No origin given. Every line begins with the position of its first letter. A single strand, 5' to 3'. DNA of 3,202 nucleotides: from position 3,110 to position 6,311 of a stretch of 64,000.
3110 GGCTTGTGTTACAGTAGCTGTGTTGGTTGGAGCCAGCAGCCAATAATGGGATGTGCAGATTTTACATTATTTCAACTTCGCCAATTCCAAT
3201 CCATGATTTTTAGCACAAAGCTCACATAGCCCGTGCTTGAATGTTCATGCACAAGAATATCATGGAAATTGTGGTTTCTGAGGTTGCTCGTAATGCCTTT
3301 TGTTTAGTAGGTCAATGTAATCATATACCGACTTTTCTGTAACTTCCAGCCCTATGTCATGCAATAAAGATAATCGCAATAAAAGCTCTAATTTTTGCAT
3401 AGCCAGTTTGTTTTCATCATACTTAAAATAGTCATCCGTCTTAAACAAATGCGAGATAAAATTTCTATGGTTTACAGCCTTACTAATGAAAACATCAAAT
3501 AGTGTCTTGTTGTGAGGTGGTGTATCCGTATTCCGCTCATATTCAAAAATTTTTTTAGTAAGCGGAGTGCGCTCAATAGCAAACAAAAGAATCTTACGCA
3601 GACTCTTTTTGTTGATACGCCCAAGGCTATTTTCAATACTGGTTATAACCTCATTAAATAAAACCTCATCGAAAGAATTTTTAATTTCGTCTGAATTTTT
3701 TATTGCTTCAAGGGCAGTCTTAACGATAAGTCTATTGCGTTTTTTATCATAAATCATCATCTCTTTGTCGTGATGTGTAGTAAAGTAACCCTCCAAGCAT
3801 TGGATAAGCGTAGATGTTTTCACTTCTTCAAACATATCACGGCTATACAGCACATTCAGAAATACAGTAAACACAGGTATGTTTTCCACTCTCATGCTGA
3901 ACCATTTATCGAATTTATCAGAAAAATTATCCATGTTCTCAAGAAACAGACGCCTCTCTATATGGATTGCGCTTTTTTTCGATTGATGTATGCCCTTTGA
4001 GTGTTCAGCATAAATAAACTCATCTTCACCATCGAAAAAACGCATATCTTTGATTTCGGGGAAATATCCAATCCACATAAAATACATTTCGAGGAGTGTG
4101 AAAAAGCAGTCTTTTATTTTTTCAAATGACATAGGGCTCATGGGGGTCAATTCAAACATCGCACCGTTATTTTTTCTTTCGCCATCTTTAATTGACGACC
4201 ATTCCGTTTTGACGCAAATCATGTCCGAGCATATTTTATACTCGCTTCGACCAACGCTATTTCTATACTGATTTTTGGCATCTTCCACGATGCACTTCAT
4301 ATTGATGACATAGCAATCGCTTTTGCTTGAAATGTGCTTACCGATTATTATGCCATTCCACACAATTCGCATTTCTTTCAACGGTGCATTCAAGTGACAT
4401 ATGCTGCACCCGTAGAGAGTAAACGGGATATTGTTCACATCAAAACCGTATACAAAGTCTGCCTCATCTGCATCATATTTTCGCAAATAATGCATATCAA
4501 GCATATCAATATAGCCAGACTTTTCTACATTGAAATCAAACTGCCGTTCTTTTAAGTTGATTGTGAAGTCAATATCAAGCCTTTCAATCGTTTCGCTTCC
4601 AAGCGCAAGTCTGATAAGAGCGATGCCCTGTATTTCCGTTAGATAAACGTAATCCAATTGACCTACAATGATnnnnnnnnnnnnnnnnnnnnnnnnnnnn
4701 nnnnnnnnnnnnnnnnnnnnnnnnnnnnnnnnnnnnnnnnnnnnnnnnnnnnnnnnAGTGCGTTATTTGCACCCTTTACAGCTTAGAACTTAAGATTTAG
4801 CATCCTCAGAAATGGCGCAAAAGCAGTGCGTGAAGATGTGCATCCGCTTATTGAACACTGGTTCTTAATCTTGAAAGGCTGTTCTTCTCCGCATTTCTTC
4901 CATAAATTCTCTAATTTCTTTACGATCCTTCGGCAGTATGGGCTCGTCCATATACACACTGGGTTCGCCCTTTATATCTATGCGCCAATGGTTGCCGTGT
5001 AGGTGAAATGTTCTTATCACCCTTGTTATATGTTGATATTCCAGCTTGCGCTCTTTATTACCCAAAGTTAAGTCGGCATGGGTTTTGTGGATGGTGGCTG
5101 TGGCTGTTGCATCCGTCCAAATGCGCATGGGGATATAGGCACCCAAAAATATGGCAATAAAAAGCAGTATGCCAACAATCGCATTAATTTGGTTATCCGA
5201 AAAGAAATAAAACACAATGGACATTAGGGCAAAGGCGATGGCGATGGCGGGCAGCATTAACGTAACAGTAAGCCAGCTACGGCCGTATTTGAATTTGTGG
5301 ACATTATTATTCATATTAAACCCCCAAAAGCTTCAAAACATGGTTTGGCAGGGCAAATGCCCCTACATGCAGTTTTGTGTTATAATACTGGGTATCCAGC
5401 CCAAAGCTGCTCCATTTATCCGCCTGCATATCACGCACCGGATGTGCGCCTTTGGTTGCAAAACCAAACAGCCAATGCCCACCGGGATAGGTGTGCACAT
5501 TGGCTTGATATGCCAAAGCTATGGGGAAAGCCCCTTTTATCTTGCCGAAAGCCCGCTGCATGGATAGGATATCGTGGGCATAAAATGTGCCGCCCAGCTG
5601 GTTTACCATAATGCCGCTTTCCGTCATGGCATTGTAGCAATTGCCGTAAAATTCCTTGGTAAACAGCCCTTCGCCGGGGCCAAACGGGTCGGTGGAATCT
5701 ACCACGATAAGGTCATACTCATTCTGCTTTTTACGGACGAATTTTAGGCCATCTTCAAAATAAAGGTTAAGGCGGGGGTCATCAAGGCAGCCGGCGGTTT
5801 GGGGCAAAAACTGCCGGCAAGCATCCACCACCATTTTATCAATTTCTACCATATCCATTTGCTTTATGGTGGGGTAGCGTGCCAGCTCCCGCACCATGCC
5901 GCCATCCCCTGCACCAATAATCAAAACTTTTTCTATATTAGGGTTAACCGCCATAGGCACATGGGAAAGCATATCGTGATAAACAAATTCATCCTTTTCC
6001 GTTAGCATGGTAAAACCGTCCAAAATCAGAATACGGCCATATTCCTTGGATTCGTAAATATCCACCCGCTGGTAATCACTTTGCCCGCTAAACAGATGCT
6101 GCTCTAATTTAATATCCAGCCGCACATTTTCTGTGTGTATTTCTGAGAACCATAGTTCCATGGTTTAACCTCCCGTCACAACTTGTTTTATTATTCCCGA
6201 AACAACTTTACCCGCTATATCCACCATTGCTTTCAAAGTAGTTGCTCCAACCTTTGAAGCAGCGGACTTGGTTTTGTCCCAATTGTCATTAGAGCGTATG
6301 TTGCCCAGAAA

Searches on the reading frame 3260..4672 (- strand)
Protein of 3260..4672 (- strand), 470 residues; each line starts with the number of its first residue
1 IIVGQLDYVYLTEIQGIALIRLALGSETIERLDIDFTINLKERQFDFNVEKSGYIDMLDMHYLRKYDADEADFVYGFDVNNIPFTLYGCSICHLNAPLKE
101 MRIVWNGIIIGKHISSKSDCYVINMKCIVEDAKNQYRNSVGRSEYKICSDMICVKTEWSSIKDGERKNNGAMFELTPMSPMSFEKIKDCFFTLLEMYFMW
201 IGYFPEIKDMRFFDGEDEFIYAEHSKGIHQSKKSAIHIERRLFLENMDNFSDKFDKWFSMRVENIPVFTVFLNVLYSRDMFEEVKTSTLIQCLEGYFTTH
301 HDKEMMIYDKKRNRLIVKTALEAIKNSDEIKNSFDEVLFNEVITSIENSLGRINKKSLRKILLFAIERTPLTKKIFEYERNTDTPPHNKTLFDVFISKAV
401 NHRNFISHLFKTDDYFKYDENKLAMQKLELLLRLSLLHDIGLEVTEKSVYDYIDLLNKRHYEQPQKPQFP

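Call 8: search_protein_families(library=pfam, proteins=[window:3260-4672:-], max_evalue=0.01)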
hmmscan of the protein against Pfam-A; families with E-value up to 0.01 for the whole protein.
window:3260-4672:- (470 aa): 1 family
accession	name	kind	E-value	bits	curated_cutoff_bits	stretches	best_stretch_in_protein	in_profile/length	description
PF18739.6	HEPN_Apea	-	2.2e-08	35.1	24.4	1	289-443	3-133/136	Apea-like HEPN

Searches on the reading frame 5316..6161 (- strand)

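Call 8: search_protein_families(library=pfam, proteins=[window:5316-6161:-], max_evalue=0.01)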
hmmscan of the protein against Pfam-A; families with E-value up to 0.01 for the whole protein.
window:5316-6161:- (281 aa): 2 families
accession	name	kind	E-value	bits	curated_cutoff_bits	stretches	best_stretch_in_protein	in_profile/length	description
PF01564.23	Spermine_synth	-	6.3e-54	182.8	22.9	1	58-238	1-179/186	Spermine/spermidine synthase domain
PF17284.7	Spermine_synt_N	-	9.8e-18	64.2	22.1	1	3-55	1-53/53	Spermidine synthase tetramerisation domain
